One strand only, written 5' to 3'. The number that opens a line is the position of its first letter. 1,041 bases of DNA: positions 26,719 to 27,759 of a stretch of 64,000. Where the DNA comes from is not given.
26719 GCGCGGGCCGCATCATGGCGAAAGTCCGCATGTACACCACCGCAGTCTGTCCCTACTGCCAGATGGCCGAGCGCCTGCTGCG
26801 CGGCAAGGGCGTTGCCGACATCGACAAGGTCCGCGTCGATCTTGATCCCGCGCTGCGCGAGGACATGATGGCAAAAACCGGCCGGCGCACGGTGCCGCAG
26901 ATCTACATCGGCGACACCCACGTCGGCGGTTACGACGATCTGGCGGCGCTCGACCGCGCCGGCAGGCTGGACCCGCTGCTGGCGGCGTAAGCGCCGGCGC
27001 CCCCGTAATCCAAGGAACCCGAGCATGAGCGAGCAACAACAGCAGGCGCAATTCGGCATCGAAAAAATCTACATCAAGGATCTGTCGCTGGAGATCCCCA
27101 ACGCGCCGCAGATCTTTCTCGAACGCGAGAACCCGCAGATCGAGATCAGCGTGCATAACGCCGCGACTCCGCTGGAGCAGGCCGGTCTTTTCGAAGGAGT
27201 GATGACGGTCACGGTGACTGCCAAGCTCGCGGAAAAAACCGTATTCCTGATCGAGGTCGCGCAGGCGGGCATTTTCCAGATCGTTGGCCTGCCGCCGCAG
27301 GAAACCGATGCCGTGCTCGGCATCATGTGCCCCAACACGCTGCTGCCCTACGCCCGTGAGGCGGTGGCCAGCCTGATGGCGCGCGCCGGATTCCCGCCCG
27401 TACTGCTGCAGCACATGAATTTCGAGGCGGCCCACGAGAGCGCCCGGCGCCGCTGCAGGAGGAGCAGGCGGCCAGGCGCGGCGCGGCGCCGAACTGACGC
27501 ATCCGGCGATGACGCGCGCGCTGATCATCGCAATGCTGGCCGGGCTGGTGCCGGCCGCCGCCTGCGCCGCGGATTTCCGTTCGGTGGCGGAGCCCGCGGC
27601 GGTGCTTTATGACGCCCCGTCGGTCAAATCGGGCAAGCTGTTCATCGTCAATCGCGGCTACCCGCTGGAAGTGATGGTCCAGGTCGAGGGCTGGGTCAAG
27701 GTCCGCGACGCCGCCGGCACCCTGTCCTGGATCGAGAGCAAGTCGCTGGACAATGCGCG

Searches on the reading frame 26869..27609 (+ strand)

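Call 45: search_protein_families(library=pfam, proteins=[window:26869-27609:+], max_evalue=0.001)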
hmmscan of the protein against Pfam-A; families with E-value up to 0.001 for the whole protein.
window:26869-27609:+ (247 aa): 1 family
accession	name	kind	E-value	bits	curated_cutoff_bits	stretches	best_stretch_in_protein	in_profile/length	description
PF02556.19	SecB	-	1.1e-47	161.9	26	1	56-192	2-137/141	Preprotein translocase subunit SecB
